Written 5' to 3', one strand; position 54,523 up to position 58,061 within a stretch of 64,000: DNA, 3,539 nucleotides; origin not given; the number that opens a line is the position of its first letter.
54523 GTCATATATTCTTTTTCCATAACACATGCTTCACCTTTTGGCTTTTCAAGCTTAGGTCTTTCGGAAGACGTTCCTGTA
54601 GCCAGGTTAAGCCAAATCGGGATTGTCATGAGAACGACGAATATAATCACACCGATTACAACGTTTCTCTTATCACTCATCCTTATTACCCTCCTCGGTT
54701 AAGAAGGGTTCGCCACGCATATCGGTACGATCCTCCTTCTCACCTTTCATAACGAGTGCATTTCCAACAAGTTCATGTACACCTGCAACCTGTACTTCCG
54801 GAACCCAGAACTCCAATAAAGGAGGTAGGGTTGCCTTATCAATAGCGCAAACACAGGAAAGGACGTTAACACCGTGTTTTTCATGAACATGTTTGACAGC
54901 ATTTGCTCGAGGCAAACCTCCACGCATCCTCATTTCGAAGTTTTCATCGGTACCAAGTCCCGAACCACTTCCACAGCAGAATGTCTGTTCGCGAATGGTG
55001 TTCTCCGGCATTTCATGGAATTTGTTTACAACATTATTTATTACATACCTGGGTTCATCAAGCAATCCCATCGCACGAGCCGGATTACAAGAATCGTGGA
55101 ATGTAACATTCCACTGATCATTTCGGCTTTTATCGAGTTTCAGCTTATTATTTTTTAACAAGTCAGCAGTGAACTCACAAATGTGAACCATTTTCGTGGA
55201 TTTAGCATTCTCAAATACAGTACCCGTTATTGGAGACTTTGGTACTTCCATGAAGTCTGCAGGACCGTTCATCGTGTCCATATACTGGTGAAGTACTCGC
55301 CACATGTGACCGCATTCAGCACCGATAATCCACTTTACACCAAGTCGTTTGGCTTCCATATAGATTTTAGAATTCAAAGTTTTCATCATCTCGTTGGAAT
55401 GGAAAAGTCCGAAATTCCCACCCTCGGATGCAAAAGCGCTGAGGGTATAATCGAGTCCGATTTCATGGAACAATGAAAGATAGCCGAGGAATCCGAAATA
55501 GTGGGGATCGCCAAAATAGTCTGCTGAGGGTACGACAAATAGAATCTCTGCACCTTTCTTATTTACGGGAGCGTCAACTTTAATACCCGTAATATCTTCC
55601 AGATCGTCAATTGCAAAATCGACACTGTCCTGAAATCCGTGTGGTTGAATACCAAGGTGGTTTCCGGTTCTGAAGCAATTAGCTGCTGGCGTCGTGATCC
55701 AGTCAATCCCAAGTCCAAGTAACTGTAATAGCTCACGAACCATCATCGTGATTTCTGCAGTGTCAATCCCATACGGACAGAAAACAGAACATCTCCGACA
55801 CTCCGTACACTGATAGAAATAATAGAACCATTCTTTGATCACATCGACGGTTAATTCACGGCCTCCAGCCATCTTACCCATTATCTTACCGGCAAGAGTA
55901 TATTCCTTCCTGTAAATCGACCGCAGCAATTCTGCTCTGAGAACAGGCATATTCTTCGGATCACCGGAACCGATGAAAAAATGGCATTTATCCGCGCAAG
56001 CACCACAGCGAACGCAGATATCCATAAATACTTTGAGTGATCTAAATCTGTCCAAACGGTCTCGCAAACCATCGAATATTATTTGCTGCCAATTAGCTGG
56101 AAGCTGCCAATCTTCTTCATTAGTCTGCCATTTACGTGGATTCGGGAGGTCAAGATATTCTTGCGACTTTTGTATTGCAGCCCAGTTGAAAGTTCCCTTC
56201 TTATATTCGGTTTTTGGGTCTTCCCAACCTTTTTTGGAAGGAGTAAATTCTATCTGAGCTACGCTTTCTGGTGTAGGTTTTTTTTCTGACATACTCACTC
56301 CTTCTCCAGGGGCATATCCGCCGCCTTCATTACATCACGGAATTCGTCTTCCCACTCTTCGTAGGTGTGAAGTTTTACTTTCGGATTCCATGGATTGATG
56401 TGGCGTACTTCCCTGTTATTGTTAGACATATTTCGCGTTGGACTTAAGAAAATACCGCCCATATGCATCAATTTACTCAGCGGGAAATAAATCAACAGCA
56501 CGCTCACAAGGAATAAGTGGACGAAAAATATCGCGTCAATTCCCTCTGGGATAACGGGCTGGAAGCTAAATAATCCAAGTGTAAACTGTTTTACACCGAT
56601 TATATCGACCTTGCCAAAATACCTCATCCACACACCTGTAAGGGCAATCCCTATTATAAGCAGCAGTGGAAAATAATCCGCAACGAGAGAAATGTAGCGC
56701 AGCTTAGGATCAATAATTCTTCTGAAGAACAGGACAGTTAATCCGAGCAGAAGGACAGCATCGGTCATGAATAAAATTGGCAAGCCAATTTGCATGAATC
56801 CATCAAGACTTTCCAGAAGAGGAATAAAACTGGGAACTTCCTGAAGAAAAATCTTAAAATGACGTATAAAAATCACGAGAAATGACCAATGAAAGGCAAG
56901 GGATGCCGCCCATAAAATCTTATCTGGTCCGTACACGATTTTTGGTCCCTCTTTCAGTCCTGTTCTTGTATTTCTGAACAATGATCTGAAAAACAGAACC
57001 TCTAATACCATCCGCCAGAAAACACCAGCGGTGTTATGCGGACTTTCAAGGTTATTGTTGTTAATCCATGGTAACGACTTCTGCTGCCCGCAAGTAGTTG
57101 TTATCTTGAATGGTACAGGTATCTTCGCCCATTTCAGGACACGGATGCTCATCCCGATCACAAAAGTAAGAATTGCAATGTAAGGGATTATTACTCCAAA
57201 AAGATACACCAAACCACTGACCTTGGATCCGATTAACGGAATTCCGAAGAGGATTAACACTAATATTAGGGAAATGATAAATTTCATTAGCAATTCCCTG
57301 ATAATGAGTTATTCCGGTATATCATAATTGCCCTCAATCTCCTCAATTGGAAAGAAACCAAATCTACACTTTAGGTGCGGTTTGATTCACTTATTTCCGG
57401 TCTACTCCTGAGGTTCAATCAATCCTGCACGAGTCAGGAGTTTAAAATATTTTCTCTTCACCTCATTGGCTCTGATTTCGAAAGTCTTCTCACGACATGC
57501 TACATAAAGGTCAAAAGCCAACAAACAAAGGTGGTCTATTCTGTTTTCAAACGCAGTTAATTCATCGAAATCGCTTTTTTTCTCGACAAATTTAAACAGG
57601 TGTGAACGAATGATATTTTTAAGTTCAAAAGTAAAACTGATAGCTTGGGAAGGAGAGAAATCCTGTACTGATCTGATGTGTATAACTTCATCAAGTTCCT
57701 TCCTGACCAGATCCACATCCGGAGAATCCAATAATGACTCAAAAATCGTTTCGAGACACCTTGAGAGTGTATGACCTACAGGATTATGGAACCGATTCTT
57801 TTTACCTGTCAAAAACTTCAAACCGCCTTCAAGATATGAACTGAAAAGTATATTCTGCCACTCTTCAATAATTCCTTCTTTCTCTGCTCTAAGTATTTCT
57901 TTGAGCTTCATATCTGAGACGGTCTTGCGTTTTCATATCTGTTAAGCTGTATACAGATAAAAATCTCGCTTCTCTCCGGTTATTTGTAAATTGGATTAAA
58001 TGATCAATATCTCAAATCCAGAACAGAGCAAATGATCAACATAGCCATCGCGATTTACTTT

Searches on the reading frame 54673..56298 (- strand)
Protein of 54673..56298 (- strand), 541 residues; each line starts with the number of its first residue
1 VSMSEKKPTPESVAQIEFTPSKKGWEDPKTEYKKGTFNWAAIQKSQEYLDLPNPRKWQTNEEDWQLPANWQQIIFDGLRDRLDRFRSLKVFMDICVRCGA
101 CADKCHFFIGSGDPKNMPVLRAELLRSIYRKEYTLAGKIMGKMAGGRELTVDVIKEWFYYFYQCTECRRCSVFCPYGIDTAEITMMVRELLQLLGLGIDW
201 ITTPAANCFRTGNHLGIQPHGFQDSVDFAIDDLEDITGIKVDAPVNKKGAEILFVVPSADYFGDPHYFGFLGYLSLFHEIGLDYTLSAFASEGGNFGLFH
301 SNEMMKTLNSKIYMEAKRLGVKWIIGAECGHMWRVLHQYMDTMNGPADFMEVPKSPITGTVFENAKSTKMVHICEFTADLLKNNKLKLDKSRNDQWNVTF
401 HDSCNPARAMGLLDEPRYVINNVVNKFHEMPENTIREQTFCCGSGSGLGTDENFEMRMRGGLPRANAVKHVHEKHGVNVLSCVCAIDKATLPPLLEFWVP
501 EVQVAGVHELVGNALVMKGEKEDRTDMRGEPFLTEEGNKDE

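Call 5: search_protein_families(library=pfam, proteins=[window:54673-56298:-])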
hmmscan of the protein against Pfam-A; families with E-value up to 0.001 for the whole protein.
window:54673-56298:- (541 aa): 9 families
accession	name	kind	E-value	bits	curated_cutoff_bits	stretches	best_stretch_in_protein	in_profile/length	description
PF13183.11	Fer4_8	-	3.2e-11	44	27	1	92-178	2-68/68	4Fe-4S dicluster domain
PF13534.11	Fer4_17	-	2.1e-08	35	22.2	1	95-179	2-61/61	4Fe-4S dicluster domain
PF13237.11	Fer4_10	-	2e-06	28.1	25.5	0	163-176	8-21/53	4Fe-4S dicluster domain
PF12797.12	Fer4_2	-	6.2e-05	23.2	24.5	0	162-176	8-22/22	4Fe-4S binding domain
PF12838.12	Fer4_7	-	7.6e-05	23.5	27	0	95-178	2-52/52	4Fe-4S dicluster domain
PF00037.32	Fer4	-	0.00024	21.2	21.1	0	90-105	3-18/24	4Fe-4S binding domain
PF13187.11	Fer4_9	-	0.0003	21.2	27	0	95-177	2-50/52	4Fe-4S dicluster domain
PF02754.22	CCG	-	0.00032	21.2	20.6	0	398-457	1-56/85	Cysteine-rich domain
PF12837.12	Fer4_6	-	0.0007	19.9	25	0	90-106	4-20/24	4Fe-4S binding domain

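Call 6: search_protein_families(library=ncbifam, proteins=[window:54673-56298:-])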
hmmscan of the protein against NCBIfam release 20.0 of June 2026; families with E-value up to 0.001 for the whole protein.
window:54673-56298:- (541 aa): 6 families
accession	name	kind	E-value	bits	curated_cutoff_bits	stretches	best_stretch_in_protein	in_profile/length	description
NF045796.1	DsrK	equivalog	5.7e-220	730.6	400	1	50-526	12-446/453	sulfate reduction electron transfer complex DsrMKJOP subunit DsrK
NF045724.1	ferredox_TmcB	equivalog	6.3e-48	163.4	735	1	87-484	35-397/430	electron transfer complex ferredoxin TmcB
NF045711.1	sulf_resp_HmcF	equivalog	1.7e-41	142.5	750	1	88-451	55-388/457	sulfate respiration complex iron-sulfur protein HmcF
NF045670.1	quin_L_LdhH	equivalog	2.1e-12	46.1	800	1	367-446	573-645/706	L-lactate dehydrogenase (quinone) large subunit LdhH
NF004898.0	PRK06259.1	equivalog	1.1e-11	44.1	385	1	368-468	355-444/488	fumarate reductase (CoM/CoB) subunit TfrB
NF008369.0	PRK11168.1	equivalog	0.00031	19.7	278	0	163-188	59-84/401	anaerobic glycerol-3-phosphate dehydrogenase subunit C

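Call 46: find_related_loci(query=A2, collection=metagenome_contigs, flank=10000)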
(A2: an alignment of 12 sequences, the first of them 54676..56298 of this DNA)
Query A2 (541 aa) in metagenome_contigs; peptide patterns used: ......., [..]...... (x = any residue, [..] = any of these).
600 stretches matched a pattern (row limit reached: there are more); 589 encode a relative of the query (tblastn E <= 1e-3); the best 80 are kept; 80 distinct loci.
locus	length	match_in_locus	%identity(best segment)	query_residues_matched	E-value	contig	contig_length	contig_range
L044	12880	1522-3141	77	2-541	0e+0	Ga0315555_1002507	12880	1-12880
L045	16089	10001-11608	76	1-536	0e+0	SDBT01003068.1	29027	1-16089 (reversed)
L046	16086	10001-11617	76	3-541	0e+0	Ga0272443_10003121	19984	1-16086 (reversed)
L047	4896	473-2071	77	3-536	0e+0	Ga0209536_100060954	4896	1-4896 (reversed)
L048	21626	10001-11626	74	1-540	0e+0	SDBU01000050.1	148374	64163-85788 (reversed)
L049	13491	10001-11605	76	1-532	0e+0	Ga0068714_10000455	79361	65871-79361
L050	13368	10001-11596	74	3-535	0e+0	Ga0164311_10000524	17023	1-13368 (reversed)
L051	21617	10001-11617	73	2-540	0e+0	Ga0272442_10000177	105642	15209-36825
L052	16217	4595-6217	74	2-541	0e+0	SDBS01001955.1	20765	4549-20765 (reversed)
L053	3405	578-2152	74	8-532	0e+0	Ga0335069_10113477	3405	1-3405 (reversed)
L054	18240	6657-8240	74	5-532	0e+0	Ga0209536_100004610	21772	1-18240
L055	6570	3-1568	74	15-536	0e+0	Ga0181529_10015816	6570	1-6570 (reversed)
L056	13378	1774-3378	74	6-540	0e+0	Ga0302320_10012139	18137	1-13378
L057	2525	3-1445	83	61-540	0e+0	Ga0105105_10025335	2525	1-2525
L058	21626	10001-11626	71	1-540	0e+0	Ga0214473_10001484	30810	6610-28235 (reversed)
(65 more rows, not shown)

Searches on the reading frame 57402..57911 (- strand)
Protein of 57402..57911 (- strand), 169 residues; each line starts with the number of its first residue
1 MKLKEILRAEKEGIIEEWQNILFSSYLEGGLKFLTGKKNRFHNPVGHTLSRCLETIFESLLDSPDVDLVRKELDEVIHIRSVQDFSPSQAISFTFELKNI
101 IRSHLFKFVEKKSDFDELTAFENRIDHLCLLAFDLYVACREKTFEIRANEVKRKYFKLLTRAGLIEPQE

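Call 5: search_protein_families(library=pfam, proteins=[window:57402-57911:-])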
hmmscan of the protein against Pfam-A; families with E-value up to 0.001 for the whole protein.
window:57402-57911:- (169 aa): 1 family
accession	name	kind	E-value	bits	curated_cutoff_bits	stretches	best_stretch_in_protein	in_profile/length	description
PF14361.12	RsbRD_N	-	3.2e-15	57.1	24.3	1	3-105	1-103/104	RsbT co-antagonist protein rsbRD N-terminal domain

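Call 6: search_protein_families(library=ncbifam, proteins=[window:57402-57911:-])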
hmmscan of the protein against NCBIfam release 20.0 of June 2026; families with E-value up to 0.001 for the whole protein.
window:57402-57911:- (169 aa): 0 families

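Call 54: search_protein_families(library=ncbifam, proteins=[window:57402-57911:-], max_evalue=10)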
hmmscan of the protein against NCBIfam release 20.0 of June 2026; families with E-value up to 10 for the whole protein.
window:57402-57911:- (169 aa): 1 family
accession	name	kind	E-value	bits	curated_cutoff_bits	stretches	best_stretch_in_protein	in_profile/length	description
NF005278.0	PRK06792.1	equivalog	0.083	12.6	257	1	15-86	98-164/190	flagellar basal body rod modification protein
